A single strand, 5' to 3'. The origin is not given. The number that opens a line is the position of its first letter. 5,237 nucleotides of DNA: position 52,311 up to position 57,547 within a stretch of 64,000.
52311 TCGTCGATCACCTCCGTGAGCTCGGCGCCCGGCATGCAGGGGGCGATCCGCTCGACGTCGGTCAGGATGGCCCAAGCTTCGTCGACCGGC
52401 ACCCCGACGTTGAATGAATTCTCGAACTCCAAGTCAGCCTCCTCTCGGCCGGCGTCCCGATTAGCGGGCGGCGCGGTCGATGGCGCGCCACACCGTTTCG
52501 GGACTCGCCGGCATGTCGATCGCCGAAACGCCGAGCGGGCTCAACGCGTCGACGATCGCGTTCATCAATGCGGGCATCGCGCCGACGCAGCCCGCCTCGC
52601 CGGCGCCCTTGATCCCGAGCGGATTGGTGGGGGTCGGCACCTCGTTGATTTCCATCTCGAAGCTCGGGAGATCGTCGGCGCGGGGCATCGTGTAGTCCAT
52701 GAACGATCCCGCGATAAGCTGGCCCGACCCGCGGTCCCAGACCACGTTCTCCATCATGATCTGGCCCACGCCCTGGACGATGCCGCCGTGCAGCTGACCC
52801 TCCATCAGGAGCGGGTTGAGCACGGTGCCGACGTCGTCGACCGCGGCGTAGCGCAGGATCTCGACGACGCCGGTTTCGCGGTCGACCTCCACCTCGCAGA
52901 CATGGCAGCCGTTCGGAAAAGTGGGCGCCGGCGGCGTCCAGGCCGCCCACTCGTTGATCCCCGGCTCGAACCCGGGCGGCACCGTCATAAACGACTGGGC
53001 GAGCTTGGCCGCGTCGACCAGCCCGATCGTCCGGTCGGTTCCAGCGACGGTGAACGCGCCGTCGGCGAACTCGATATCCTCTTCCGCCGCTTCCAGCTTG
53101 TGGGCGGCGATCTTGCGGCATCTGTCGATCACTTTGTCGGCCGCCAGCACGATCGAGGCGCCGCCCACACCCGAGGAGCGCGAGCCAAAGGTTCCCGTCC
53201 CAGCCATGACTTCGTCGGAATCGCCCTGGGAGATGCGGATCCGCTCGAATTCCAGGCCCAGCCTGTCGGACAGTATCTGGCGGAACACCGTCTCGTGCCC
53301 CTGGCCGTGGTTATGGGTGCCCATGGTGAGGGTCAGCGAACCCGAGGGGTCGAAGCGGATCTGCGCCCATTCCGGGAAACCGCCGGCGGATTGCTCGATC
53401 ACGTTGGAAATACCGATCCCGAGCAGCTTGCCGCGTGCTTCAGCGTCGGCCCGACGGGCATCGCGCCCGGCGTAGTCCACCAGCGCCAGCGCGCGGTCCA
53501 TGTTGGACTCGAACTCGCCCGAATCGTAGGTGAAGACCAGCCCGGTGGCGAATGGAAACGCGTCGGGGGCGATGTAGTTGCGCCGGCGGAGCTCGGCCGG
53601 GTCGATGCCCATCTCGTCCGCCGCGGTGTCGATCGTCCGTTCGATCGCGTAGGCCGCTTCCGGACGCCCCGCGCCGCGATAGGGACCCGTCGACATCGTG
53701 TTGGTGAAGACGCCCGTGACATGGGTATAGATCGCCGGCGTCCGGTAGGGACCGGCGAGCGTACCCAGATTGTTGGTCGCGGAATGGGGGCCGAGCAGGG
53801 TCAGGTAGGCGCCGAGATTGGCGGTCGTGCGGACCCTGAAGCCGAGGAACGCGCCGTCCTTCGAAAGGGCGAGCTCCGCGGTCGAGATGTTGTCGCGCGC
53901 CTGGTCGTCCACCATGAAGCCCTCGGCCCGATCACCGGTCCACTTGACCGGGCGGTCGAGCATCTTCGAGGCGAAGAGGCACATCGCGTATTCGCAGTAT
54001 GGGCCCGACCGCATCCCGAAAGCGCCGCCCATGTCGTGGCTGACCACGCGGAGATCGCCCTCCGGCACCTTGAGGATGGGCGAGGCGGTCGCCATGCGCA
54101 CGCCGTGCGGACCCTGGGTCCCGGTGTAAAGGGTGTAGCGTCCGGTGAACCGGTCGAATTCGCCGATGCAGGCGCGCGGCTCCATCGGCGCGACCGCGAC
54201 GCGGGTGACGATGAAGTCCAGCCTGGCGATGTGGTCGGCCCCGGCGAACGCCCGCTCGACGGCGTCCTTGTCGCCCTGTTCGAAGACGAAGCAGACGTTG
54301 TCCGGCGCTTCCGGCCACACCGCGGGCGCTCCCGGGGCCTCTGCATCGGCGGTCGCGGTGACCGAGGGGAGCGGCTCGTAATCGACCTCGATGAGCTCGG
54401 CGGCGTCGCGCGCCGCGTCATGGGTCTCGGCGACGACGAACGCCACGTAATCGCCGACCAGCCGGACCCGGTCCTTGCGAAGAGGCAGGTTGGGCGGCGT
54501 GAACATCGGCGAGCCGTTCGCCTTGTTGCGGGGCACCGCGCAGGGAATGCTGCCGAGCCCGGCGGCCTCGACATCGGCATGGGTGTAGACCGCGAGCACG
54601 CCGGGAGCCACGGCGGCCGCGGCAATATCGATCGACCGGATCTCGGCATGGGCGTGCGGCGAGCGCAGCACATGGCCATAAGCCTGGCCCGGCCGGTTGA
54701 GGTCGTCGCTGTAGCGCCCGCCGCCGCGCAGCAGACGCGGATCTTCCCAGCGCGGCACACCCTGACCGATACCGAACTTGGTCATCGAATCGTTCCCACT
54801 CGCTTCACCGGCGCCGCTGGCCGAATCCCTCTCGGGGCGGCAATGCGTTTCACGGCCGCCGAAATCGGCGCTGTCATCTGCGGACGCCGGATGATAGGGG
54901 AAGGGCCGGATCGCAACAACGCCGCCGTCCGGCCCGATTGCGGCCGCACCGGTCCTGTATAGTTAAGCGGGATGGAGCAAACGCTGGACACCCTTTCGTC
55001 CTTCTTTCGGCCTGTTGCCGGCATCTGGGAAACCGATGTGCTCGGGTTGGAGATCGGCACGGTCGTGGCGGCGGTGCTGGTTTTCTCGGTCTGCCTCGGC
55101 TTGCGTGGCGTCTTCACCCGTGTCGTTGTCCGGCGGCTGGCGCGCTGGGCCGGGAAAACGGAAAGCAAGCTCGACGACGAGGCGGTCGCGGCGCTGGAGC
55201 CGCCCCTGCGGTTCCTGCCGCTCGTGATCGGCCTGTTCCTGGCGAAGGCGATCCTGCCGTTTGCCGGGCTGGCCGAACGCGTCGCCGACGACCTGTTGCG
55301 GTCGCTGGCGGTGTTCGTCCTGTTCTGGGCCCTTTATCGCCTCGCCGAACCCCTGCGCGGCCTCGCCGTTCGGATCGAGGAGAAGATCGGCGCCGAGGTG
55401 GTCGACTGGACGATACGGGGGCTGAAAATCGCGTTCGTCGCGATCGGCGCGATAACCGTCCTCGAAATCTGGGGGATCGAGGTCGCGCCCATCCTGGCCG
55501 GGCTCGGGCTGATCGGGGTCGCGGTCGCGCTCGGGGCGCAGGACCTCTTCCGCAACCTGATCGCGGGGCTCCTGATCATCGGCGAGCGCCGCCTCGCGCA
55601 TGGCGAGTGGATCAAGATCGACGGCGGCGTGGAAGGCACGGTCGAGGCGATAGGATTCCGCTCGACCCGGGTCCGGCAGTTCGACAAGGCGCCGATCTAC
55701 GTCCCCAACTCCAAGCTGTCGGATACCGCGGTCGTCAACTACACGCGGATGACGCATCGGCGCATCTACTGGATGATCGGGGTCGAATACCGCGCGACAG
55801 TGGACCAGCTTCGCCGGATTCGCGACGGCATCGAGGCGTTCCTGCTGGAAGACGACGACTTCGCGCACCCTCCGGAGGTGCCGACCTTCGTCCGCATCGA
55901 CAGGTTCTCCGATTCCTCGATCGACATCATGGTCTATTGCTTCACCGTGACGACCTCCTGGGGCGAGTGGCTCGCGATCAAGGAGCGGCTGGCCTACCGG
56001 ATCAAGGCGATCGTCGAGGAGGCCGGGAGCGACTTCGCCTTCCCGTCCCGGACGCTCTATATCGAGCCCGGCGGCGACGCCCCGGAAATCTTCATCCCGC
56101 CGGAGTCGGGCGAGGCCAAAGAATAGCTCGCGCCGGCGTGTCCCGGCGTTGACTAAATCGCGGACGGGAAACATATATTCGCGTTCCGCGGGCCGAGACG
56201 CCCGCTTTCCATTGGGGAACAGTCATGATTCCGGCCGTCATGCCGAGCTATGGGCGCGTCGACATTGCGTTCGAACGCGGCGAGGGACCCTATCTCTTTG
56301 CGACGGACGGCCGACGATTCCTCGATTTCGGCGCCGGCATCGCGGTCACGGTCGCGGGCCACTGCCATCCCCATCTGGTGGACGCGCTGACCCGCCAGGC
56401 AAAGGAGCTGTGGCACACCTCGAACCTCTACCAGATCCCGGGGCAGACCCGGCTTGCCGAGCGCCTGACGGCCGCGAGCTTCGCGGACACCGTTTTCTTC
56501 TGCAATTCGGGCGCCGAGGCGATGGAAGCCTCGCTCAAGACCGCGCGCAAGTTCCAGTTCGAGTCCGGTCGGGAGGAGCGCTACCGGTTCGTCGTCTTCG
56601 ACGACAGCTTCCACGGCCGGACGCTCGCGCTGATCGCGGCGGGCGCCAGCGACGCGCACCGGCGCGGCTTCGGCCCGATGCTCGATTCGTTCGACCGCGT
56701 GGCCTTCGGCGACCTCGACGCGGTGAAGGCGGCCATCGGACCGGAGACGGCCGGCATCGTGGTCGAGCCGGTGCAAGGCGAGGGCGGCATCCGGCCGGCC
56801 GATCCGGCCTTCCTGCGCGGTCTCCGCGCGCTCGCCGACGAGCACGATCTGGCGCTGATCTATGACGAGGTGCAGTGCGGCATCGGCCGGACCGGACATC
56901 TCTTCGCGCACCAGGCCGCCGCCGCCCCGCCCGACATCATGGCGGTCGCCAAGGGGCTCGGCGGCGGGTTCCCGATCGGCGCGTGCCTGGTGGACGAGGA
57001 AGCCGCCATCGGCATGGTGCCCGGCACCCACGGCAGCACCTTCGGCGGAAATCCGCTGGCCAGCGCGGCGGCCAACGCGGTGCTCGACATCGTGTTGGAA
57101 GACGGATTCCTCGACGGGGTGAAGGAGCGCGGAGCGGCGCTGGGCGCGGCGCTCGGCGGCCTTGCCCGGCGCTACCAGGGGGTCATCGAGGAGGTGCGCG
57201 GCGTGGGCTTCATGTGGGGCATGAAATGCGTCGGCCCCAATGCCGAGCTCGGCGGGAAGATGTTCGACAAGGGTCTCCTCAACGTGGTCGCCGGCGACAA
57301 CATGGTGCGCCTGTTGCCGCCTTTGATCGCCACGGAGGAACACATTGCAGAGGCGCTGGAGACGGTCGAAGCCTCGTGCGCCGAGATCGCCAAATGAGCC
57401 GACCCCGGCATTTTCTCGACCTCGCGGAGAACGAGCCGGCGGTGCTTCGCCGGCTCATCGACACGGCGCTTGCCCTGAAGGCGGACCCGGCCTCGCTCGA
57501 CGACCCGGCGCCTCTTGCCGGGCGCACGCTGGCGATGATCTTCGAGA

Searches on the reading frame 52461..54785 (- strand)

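Call 60: search_protein_families(library=pfam, proteins=[window:52461-54785:-], max_evalue=0.00001)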
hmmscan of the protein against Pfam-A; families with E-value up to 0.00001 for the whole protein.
window:52461-54785:- (774 aa): 3 families
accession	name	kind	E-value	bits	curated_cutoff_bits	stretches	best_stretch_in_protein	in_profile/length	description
PF20256.3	MoCoBD_2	-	9.1e-82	275.2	27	1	432-707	2-283/283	Molybdopterin cofactor-binding domain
PF02738.23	MoCoBD_1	-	3.7e-72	242.8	27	1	158-404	3-244/244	Molybdopterin cofactor-binding domain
PF01315.27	Ald_Xan_dh_C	-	9.8e-28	97.1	31.3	1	21-140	2-110/110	Aldehyde oxidase and xanthine dehydrogenase, a/b hammerhead domain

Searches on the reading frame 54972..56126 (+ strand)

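Call 60: search_protein_families(library=pfam, proteins=[window:54972-56126:+], max_evalue=0.00001)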
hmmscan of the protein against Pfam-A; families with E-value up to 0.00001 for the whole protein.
window:54972-56126:+ (384 aa): 3 families
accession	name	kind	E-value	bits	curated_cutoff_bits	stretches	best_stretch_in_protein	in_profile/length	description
PF00924.24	MS_channel_2nd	-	5e-21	75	20.2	1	191-259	1-68/68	Mechanosensitive ion channel, beta-domain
PF21082.3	MS_channel_3rd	-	7e-12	46.1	21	1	269-354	5-87/88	Mechanosensitive ion channel MscS, C-terminal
PF21088.3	MS_channel_1st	-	1.9e-07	31.4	23.1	1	151-190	3-42/42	Mechanosensitive ion channel, transmembrane helices 2/3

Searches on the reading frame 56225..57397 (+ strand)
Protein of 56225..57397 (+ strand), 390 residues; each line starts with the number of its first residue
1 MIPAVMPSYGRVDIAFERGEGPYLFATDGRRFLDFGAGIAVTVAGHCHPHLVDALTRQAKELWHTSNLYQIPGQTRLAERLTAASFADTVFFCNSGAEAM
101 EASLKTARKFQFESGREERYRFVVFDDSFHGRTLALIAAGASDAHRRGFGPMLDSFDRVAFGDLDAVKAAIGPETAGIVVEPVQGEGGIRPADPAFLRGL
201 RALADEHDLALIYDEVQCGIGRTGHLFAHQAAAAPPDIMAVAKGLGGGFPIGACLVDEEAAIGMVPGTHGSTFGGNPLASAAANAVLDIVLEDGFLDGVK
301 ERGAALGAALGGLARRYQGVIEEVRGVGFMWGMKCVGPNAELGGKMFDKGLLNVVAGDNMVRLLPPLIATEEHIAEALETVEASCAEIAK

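Call 60: search_protein_families(library=pfam, proteins=[window:56225-57397:+], max_evalue=0.00001)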
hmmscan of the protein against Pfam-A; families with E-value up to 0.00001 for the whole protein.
window:56225-57397:+ (390 aa): 1 family
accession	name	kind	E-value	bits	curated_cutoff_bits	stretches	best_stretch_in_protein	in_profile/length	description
PF00202.27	Aminotran_3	-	1.4e-111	373.5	30.5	1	11-382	8-400/403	Aminotransferase class-III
